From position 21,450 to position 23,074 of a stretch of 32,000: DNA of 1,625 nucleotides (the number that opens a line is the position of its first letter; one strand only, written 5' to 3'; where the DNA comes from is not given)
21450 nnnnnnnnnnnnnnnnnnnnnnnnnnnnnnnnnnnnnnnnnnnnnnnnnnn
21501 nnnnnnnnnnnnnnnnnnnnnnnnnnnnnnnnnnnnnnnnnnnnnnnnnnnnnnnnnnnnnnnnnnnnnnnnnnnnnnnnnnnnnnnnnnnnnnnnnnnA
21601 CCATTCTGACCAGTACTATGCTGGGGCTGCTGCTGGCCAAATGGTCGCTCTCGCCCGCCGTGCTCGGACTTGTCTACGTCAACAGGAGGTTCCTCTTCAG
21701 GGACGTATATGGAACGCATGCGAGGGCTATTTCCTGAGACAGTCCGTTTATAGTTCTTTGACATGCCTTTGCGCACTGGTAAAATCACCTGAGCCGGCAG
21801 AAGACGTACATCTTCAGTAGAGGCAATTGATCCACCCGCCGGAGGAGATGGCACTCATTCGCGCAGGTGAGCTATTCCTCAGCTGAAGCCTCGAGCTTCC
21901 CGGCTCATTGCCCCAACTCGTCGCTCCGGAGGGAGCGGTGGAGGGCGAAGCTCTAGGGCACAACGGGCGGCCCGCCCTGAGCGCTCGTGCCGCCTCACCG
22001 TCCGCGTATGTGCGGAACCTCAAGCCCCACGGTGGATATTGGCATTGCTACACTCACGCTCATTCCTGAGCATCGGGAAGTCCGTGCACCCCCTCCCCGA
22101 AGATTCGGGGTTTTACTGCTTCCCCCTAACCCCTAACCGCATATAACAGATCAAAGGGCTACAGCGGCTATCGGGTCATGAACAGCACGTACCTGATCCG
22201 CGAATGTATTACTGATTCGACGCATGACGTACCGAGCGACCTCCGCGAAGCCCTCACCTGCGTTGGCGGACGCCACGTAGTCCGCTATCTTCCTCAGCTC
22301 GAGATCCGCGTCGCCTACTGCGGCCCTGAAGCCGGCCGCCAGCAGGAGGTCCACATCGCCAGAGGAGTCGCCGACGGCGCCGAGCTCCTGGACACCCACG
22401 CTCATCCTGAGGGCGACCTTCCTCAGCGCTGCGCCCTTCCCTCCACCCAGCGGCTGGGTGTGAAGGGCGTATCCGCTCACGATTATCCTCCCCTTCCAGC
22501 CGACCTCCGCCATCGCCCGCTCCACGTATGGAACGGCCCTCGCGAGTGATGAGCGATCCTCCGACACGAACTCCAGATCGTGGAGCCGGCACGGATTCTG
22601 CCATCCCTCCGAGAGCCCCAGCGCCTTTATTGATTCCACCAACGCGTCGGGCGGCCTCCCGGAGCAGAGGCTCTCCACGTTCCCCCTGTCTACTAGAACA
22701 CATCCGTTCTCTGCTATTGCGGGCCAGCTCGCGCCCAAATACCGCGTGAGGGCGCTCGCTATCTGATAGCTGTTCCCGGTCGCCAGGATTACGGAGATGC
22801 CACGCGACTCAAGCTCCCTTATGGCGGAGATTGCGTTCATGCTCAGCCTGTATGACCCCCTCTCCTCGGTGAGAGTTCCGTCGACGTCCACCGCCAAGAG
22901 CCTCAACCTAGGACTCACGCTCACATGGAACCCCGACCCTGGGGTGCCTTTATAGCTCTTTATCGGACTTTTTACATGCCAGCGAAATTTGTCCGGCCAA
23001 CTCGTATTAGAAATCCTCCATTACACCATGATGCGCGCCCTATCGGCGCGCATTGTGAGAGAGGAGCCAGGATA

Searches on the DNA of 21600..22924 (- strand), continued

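Call 91: search_with_rna_model(model_id=R1, source=window, max_evalue=1, show_alignments=2)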
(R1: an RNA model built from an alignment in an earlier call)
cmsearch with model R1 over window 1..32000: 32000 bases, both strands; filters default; matches with E-value up to 1: 3.
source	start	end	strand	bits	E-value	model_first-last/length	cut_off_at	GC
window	21867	22005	-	50.6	5.5e-13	1-165/165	no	0.69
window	1827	1936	-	17.7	0.00093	1-165/165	no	0.63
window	20706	20751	-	7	0.95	81-127/165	no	0.52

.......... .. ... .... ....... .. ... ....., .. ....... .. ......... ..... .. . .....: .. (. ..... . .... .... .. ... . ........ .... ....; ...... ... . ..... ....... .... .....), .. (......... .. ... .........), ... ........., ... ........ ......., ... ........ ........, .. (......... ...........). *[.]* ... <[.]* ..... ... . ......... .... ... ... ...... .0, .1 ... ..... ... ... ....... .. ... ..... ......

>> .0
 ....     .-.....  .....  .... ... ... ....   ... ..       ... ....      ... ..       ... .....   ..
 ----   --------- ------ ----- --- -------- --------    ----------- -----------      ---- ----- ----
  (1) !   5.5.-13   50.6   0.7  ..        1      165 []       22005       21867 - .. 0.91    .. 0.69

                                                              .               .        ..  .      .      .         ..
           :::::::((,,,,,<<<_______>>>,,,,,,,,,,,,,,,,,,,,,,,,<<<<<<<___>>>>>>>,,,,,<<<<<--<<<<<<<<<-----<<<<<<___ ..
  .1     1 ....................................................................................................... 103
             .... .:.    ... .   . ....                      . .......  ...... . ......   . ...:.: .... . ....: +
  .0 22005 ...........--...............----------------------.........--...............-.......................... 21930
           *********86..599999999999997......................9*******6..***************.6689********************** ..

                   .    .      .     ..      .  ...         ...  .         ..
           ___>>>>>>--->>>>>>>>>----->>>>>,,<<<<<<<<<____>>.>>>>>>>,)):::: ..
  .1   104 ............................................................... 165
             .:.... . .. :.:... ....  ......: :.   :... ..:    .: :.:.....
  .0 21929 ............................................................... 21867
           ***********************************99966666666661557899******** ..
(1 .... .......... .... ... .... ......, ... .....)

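Call 96: search_with_rna_model(model_id=R1, sources=[L009, L010], max_evalue=10, filters=off)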
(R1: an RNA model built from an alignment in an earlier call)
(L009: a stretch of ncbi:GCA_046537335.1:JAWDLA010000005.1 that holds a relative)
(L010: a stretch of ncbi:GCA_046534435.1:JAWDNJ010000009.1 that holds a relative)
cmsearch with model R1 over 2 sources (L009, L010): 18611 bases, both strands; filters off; matches with E-value up to 10: 46.
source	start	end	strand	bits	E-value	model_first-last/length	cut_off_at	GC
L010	7850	8006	-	115.5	1.9e-31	1-165/165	no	0.66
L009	2019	2092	+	8.4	0.22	1-165/165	no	0.73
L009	4698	4717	+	8.2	0.26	138-157/165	no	0.75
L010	2202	2221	+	8.2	0.26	138-157/165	no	0.75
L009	2960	2989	-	8.1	0.27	1-165/165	no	0.63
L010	2323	2445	+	7.7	0.36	1-165/165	no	0.59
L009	10031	10079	+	7.2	0.48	78-130/165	no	0.67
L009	4828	4948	+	7.1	0.5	1-165/165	no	0.61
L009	7685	7704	+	5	2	1-165/165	no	0.8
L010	5182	5201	+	5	2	1-165/165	no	0.8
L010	464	493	-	4.7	2.4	1-165/165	no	0.67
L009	8675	8694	+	4.2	3.3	138-157/165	no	0.9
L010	6172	6191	+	4.2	3.3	138-157/165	no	0.9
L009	5510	5529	-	3.9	4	138-157/165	no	0.8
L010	3007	3026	-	3.9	4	138-157/165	no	0.8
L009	8749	8761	+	3.8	4.3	54-66/165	no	0.92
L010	6246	6258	+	3.8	4.3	54-66/165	no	0.92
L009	3499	3577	+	3.8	4.4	1-165/165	no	0.73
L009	478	492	-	3.7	4.5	53-67/165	no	0.87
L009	5319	5338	+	3.7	4.7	1-165/165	no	0.8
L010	2816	2835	+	3.7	4.7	1-165/165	no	0.8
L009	2745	2764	+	3.6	5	138-157/165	no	0.7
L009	2745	2764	-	3.6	5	138-157/165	no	0.7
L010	249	268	+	3.6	5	138-157/165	no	0.7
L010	249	268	-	3.6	5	138-157/165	no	0.7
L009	6586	6620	+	3.5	5.4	1-165/165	no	0.74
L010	4083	4117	+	3.5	5.4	1-165/165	no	0.74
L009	2160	2180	+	3.3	6.1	95-113/165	no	0.76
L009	9682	9716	+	3.2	6.3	1-165/165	no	0.66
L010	7180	7214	+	3.2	6.3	1-165/165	no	0.66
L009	8750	8766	-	3.2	6.5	52-68/165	no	0.88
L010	6247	6263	-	3.2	6.5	52-68/165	no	0.88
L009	9588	9600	+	3.1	6.7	54-66/165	no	1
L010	7086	7098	+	3.1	6.7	54-66/165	no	1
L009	3550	3571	-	3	7.5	1-165/165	no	0.77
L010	8001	8025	+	2.9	7.7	1-165/165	no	0.72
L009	2388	2413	-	2.8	8.2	1-165/165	no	0.58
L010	7857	7878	+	2.8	8.3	137-158/165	no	0.86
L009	5510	5529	+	2.8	8.3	138-157/165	no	0.8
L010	3007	3026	+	2.8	8.3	138-157/165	no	0.8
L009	10266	10280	-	2.8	8.4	1-165/165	no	0.73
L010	7764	7778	-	2.8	8.4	1-165/165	no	0.73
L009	3292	3330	+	2.8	8.5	30-68/165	no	0.77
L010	796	834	+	2.8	8.5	30-68/165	no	0.77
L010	1390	1406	-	2.7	8.7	52-68/165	no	0.88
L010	8136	8207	-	2.6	9.4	1-165/165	no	0.67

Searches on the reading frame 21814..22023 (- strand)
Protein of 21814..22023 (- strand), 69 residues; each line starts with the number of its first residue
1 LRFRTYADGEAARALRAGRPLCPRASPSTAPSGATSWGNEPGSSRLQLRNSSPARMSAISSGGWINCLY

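Call 13: search_protein_families(library=pfam, proteins=[window:21814-22023:-], max_evalue=0.01)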
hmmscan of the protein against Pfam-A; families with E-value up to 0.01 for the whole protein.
window:21814-22023:- (69 aa): 0 families
